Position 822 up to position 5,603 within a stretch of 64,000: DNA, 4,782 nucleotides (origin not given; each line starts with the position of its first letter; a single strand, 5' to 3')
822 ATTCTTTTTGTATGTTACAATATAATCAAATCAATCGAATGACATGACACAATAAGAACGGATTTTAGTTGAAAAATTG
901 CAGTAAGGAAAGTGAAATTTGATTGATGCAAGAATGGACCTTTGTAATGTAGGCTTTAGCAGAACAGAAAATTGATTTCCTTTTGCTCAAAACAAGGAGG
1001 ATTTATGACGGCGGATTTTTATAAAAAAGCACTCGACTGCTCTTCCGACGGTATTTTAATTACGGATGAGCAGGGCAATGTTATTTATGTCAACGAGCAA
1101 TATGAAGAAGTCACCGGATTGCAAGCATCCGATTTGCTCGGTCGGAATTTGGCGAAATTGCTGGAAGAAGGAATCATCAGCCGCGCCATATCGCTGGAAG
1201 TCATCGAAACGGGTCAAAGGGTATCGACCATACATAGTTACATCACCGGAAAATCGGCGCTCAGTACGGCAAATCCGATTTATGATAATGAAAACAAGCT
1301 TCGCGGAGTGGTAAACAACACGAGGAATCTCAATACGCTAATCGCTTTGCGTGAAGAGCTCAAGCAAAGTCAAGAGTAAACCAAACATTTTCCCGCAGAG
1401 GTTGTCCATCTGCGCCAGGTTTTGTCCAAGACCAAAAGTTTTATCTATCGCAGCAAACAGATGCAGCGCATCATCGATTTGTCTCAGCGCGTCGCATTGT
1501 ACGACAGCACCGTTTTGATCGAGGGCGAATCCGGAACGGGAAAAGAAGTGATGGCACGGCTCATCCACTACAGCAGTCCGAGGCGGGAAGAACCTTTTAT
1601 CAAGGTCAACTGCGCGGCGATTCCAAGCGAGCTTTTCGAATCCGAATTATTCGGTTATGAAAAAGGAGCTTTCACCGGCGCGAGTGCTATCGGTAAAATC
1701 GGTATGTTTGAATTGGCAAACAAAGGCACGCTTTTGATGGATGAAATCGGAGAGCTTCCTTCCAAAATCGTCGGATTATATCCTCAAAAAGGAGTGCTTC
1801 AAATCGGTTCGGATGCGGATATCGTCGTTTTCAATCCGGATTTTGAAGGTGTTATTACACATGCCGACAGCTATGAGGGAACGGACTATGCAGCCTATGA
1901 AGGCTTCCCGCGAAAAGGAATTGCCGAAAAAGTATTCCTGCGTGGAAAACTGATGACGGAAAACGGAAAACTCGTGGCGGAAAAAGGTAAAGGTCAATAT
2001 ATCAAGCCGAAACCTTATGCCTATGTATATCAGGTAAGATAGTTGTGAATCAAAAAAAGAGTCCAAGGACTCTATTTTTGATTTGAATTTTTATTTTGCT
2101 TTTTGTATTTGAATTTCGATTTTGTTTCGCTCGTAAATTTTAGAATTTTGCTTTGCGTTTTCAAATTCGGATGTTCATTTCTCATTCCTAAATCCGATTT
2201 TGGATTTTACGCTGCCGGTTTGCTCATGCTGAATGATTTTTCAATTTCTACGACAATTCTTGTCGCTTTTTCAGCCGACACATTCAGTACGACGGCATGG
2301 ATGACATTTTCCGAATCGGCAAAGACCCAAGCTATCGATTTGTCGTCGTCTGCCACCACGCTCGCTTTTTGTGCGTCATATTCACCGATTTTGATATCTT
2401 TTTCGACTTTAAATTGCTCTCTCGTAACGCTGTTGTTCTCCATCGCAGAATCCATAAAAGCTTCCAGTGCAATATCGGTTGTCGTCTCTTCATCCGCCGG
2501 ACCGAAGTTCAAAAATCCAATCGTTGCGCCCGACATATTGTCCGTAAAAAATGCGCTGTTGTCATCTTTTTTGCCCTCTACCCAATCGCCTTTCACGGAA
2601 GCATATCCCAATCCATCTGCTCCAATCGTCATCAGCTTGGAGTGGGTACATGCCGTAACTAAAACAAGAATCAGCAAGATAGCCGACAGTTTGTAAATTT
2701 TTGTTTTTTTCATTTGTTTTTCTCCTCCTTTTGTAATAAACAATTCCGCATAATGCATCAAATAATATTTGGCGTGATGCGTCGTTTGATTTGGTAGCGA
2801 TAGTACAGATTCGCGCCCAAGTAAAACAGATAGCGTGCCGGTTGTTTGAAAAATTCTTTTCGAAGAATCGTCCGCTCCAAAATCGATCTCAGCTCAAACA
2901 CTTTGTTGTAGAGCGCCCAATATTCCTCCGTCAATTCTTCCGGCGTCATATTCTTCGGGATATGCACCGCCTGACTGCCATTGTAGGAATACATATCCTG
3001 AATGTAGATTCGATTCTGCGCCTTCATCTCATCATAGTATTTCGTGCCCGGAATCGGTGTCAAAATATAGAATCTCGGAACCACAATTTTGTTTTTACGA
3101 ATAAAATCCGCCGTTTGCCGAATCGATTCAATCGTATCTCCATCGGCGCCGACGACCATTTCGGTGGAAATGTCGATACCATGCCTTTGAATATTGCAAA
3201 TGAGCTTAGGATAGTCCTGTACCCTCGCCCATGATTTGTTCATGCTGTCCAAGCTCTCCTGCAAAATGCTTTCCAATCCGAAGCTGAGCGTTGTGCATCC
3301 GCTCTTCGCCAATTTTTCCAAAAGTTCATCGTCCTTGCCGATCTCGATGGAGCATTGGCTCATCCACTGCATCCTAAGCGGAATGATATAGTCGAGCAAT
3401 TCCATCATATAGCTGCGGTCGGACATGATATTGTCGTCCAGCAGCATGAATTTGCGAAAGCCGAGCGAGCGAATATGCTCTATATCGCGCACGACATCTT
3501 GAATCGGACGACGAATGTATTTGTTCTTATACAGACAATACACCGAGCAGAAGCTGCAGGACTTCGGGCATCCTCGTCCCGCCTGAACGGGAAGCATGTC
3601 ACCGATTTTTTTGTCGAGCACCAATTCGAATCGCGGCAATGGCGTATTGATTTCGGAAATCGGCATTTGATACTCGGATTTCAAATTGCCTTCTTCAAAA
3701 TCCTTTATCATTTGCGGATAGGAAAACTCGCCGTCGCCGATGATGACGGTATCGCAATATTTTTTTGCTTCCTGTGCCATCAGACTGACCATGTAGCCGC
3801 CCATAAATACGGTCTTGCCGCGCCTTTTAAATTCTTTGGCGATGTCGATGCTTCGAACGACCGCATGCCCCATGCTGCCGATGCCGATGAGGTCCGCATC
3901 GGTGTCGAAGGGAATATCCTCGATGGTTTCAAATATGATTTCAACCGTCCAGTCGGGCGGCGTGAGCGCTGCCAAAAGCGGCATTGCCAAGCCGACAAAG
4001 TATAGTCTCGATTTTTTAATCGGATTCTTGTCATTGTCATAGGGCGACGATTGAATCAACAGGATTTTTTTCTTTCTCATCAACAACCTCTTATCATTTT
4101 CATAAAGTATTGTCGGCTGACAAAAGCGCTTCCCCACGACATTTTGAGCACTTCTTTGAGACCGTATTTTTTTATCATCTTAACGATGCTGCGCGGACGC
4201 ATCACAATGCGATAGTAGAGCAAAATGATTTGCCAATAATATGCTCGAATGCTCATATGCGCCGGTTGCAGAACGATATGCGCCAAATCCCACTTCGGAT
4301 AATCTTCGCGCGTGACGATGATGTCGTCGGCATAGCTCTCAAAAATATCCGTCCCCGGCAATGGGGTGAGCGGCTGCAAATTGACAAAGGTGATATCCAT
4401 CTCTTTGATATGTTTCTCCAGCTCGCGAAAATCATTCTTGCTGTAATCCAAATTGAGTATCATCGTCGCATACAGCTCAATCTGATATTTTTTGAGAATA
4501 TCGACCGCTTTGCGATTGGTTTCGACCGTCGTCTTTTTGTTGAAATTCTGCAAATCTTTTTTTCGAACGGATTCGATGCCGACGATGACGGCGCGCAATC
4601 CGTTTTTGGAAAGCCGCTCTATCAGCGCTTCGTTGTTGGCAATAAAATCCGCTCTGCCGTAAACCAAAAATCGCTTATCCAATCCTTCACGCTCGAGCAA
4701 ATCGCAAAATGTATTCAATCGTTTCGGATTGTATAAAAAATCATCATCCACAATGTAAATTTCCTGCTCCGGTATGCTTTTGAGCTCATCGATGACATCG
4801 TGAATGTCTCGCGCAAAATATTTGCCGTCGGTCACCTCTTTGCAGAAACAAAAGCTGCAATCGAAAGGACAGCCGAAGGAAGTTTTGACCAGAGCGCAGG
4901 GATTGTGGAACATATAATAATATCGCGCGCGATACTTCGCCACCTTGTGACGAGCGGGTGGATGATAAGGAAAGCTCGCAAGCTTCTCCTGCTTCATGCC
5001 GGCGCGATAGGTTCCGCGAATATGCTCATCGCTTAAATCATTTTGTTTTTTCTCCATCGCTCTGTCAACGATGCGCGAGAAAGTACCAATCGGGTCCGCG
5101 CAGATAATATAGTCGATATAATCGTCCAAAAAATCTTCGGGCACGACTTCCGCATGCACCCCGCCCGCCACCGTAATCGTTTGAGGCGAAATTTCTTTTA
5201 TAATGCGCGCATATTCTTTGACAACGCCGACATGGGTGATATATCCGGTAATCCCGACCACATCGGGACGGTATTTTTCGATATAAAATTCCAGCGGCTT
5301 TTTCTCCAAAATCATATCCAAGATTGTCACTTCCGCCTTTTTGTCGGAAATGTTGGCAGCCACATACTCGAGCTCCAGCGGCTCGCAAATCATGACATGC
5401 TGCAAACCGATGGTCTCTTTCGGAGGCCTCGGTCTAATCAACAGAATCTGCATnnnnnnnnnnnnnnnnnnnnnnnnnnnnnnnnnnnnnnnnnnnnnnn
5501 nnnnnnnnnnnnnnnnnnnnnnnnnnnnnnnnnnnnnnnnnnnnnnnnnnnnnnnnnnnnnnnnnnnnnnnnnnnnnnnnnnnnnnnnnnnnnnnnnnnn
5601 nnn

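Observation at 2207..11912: Orphan operon with four cobalamin-type radical SAM paralogs, a SAM methyltransferase, a membrane phosphoesterase and two GNAT/FemAB-like acyltransferases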

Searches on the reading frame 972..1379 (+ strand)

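Call 19: search_protein_families(library=pfam, proteins=[window:972-1379:+], max_evalue=0.0001)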
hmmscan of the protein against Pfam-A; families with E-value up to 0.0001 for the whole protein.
window:972-1379:+ (135 aa): 4 families
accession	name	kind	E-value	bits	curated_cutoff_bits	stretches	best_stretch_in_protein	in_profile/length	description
PF00989.32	PAS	-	1.7e-12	47.8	22.6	1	16-114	2-107/113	PAS fold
PF13426.13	PAS_9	-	4.3e-10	40.2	27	1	25-119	1-100/103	PAS domain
PF08448.16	PAS_4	-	5.1e-09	36.8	23.1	1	22-114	2-99/110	PAS fold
PF13188.13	PAS_8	-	1.2e-08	35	21.8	1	16-64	2-47/65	PAS domain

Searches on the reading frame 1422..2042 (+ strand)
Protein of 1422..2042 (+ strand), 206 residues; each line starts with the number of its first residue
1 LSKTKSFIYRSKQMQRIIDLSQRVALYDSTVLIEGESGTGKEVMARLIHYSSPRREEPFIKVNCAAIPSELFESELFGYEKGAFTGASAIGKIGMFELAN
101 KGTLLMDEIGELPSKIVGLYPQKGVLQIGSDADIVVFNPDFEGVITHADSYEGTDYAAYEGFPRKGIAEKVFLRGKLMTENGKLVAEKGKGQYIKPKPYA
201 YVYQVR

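Call 19: search_protein_families(library=pfam, proteins=[window:1422-2042:+], max_evalue=0.0001)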
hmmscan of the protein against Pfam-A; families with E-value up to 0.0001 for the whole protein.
window:1422-2042:+ (206 aa): 3 families
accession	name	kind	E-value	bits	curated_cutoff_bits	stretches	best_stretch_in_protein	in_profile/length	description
PF00158.32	Sigma54_activat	-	1e-42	146.1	20.2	1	8-116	2-109/168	Sigma-54 interaction domain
PF14532.12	Sigma54_activ_2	-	3.7e-08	34.1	25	1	10-113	3-82/138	Sigma-54 interaction domain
PF01979.26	Amidohydro_1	-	6.8e-05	22.7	25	1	113-177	294-344/345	Amidohydrolase family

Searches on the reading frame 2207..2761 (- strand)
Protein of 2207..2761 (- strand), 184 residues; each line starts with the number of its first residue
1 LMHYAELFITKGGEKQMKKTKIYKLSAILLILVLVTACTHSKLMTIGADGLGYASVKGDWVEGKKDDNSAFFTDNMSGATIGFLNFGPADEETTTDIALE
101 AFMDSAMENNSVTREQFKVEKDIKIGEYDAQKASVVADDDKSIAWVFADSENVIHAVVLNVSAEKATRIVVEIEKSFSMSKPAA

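Call 4: search_protein_families(library=pfam, proteins=[window:2207-2761:-], max_evalue=0.01)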
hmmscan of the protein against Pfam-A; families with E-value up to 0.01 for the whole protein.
window:2207-2761:- (184 aa): 0 families

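Call 5: search_protein_families(library=ncbifam, proteins=[window:2207-2761:-], max_evalue=0.01)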
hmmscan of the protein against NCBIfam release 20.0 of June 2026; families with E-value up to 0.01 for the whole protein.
window:2207-2761:- (184 aa): 0 families

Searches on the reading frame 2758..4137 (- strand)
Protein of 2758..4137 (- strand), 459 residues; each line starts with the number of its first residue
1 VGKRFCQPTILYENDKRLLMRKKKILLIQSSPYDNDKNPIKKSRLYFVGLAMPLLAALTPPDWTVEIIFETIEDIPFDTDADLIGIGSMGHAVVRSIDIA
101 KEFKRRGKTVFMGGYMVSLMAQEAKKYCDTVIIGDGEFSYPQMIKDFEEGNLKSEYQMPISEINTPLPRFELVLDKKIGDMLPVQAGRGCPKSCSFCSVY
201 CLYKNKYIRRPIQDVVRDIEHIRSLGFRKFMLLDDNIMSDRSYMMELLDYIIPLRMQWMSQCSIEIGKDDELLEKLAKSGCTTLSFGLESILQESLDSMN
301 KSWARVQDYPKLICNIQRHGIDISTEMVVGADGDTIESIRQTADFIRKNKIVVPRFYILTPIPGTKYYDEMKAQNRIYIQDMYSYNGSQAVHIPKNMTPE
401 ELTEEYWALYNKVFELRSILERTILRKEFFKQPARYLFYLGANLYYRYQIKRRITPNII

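Call 4: search_protein_families(library=pfam, proteins=[window:2758-4137:-], max_evalue=0.01)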
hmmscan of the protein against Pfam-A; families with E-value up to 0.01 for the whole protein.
window:2758-4137:- (459 aa): 2 families
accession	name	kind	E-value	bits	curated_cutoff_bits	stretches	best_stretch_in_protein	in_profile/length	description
PF04055.27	Radical_SAM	-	1.3e-16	61.6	29.5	1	187-346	4-166/166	Radical SAM superfamily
PF02310.24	B12-binding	-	8e-07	29.3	32.1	1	70-137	41-114/121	B12 binding domain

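Call 5: search_protein_families(library=ncbifam, proteins=[window:2758-4137:-], max_evalue=0.01)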
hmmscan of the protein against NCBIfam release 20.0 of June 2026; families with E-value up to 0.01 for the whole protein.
window:2758-4137:- (459 aa): 28 families (the best 25 are shown)
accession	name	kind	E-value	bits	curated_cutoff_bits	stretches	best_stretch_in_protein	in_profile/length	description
TIGR04479.1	bcpD_PhpK_rSAM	subfamily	4.5e-26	91.3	600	1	170-357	230-414/504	PhpK family radical SAM P-methyltransferase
NF038361.1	rSAM_Sden_1168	equivalog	1.7e-22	79.7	575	1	181-412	282-517/560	Sden_1168 family B12-binding radical SAM P-methyltransferase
TIGR02026.1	BchE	equivalog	2.4e-22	79.5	481.35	1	185-438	198-449/497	magnesium-protoporphyrin IX monomethyl ester anaerobic oxidative cyclase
NF050148.1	rSAM_ApyD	equivalog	8.4e-22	77.3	750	1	166-375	183-397/645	RiPP biosynthesis radical SAM protein ApyD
TIGR03471.1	HpnJ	equivalog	3.5e-21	75.6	577.6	1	184-415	200-434/472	hopanoid biosynthesis associated radical SAM protein HpnJ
TIGR04072.2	rSAM_ladder_B12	equivalog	4.6e-21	74.9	360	1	99-380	89-381/443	lipid biosynthesis B12-binding/radical SAM protein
TIGR04367.1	HpnR_B12_rSAM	equivalog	5.3e-16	58.2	650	1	93-405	74-404/490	hopanoid C-3 methylase HpnR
TIGR04013.1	B12_SAM_MJ_1487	hypoth_equivalog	1.8e-15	56.7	251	1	89-229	52-199/382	TIGR04013 family B12-binding domain/radical SAM domain-containing protein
NF040542.1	rSAM_RCCLKC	equivalog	1.7e-14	53.8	450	1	184-351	183-352/423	arsinothricin biosynthesis radical SAM protein ArsL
TIGR04014.1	B12_SAM_MJ_0865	equivalog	1.7e-12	46.9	360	1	98-374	59-361/434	methyl-coenzyme M reductase glutamine C-methyltransferase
TIGR04295.1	B12_rSAM_oligo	hypoth_equivalog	1.7e-12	46.7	400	1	179-368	198-381/422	TIGR04295 family B12-binding domain-containing radical SAM protein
TIGR00089.1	TIGR00089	subfamily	3.3e-12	45.9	251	1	93-368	55-337/429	MiaB/RimO family radical SAM methylthiotransferase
NF033070.1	rSAM_AprD4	equivalog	2.7e-11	43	500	1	184-391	199-409/456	AprD4 family radical SAM diol-dehydratase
TIGR03975.1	rSAM_ocin_1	subfamily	6.3e-11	41.5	281.85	1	175-347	255-428/606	RiPP maturation radical SAM C-methyltransferase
NF033712.0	B12_rSAM_KedN5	subfamily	1.3e-10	40.1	700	1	185-371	199-391/624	KedN5 family methylcobalamin-dependent radical SAM C-methyltransferase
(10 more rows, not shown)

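Call 23: search_solved_structures(query=window:2758-4080:-, max_evalue=0.01)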
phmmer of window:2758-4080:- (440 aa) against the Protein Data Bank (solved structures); distinct sequences matched with E-value up to 0.01: 6.
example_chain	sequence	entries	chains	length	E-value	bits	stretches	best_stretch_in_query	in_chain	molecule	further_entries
9ccb_A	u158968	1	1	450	1.7e-09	40.6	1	159-354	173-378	Radical SAM core domain-containing protein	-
6fd2_B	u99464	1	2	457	1.9e-08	37.2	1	165-349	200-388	Putative apramycin biosynthetic oxidoreductase 4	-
2qgq_A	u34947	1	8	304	0.0016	20.9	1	165-329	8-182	Protein TM_1862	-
4jc0_A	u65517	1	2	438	0.0019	20.7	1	164-328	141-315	Ribosomal protein S12 methylthiotransferase RimO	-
7mjv_A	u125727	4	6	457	0.0097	18.4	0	85-224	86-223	tRNA-2-methylthio-N(6)-dimethylallyladenosine synthase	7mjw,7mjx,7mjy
7mjz_A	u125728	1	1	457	0.0099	18.3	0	85-224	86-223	tRNA-2-methylthio-N(6)-dimethylallyladenosine synthase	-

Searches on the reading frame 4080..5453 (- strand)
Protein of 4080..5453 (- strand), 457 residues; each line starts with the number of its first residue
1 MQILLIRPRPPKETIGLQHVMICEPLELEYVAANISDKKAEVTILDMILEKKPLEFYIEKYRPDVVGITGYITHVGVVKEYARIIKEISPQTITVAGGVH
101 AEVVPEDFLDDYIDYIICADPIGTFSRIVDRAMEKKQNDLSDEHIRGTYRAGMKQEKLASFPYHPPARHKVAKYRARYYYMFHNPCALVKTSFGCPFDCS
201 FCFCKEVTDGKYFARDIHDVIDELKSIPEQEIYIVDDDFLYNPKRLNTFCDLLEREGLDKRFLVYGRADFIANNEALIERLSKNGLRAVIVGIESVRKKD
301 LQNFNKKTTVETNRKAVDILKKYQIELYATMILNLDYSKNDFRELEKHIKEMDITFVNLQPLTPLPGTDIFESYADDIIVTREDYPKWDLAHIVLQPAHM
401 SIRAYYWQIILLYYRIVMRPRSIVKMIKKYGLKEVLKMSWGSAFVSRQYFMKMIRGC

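Call 4: search_protein_families(library=pfam, proteins=[window:4080-5453:-], max_evalue=0.01)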
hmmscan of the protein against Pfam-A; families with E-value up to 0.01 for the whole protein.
window:4080-5453:- (457 aa): 2 families
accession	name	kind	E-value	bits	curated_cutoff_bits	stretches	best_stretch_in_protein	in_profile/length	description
PF02310.24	B12-binding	-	1.4e-18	67.3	32.1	1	22-119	11-111/121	B12 binding domain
PF04055.27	Radical_SAM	-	1.5e-14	54.9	29.5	1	190-347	2-164/166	Radical SAM superfamily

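Call 5: search_protein_families(library=ncbifam, proteins=[window:4080-5453:-], max_evalue=0.01)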
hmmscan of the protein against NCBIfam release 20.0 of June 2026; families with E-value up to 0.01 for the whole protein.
window:4080-5453:- (457 aa): 26 families (the best 25 are shown)
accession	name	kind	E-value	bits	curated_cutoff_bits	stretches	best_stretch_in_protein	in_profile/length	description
TIGR04367.1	HpnR_B12_rSAM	equivalog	1.7e-51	175.3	650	1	20-411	17-407/490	hopanoid C-3 methylase HpnR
TIGR02026.1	BchE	equivalog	6.6e-40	137.4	481.35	1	3-425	2-435/497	magnesium-protoporphyrin IX monomethyl ester anaerobic oxidative cyclase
TIGR03471.1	HpnJ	equivalog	3.4e-22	79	577.6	1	81-429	87-445/472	hopanoid biosynthesis associated radical SAM protein HpnJ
TIGR04479.1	bcpD_PhpK_rSAM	subfamily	1e-21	76.9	600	1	186-334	241-390/504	PhpK family radical SAM P-methyltransferase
NF038361.1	rSAM_Sden_1168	equivalog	4.3e-19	68.5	575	1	43-398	121-497/560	Sden_1168 family B12-binding radical SAM P-methyltransferase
NF040542.1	rSAM_RCCLKC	equivalog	2.9e-18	66.2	450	1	75-355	62-353/423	arsinothricin biosynthesis radical SAM protein ArsL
NF040546.1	rSAM_CUAEP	equivalog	4.4e-15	55.3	500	1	24-354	12-343/468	CUAEP/CCAEP-tail radical SAM (seleno)protein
TIGR04013.1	B12_SAM_MJ_1487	hypoth_equivalog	2.1e-14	53.2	251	1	67-230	45-195/382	TIGR04013 family B12-binding domain/radical SAM domain-containing protein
TIGR04072.2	rSAM_ladder_B12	equivalog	2.5e-14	52.7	360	1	25-321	18-317/443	lipid biosynthesis B12-binding/radical SAM protein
TIGR04295.1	B12_rSAM_oligo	hypoth_equivalog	5.4e-14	51.7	400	1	75-371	87-381/422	TIGR04295 family B12-binding domain-containing radical SAM protein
NF050148.1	rSAM_ApyD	equivalog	2.6e-11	42.6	750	1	60-379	72-398/645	RiPP biosynthesis radical SAM protein ApyD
NF033070.1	rSAM_AprD4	equivalog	7.7e-09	34.9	500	1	166-376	176-392/456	AprD4 family radical SAM diol-dehydratase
TIGR04014.1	B12_SAM_MJ_0865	equivalog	1.3e-08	34.1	360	1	187-372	161-356/434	methyl-coenzyme M reductase glutamine C-methyltransferase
TIGR04190.1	B12_SAM_Ta0216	equivalog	1.8e-08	33.5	500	1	59-311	76-355/554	TIGR04190 family B12-binding domain/radical SAM domain protein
TIGR04434.1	rSAM_Pput_1520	hypoth_equivalog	2.8e-08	32.8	550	1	191-352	257-437/515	B12-binding domain/radical SAM domain-containing protein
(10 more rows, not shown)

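Call 11: find_encoding_contigs(protein=window:4080-5453:-, flank=10000, max_places=6)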
Protein window:4080-5453:- (457 aa): 5 contigs read that carry it; 3 places shown.
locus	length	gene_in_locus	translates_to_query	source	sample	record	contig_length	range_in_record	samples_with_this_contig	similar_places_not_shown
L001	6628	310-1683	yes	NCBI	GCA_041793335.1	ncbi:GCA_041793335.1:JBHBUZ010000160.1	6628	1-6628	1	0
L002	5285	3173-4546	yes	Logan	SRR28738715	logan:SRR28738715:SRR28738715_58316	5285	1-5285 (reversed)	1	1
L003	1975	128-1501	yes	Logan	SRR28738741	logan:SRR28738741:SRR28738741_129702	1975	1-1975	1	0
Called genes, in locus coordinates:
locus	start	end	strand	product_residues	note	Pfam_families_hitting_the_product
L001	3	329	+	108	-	?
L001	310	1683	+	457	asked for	PF02310:B12-binding, PF04055:Radical_SAM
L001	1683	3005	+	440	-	PF02310:B12-binding (weak), PF04055:Radical_SAM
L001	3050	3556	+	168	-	-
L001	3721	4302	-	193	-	PF00158:Sigma54_activat, PF14532:Sigma54_activ_2 (weak)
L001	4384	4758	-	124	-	PF00989:PAS, PF13188:PAS_8, PF08448:PAS_4, PF13426:PAS_9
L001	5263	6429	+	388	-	PF01411:tRNA-synt_2c, PF07973:tRNA_SAD, PF02272:DHHA1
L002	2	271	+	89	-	?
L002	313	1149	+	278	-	PF00149:Metallophos, PF12850:Metallophos_2 (weak)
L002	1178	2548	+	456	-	PF02310:B12-binding, PF04055:Radical_SAM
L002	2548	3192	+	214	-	PF01209:Ubie_methyltran, PF13489:Methyltransf_23, PF01739:CheR (faint), PF13847:Methyltransf_31, PF08241:Methyltransf_11, PF08242:Methyltransf_12, PF13649:Methyltransf_25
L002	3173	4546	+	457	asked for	PF02310:B12-binding, PF04055:Radical_SAM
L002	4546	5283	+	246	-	?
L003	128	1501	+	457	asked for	PF02310:B12-binding, PF04055:Radical_SAM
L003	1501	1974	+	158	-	?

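Call 22: search_solved_structures(query=window:4080-5453:-, max_evalue=0.01)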
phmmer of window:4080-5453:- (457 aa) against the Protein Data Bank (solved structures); distinct sequences matched with E-value up to 0.01: 3.
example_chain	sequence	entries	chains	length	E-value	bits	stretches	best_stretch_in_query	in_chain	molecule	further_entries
7kdx_A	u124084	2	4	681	5.9e-06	28.6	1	62-283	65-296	Methyltransferase TokK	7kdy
6fd2_B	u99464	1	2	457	3.9e-05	25.9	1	187-375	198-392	Putative apramycin biosynthetic oxidoreductase 4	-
9n1b_A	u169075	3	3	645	0.0004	22.6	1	58-232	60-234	Radical SAM protein | Radical SAM enzyme CysS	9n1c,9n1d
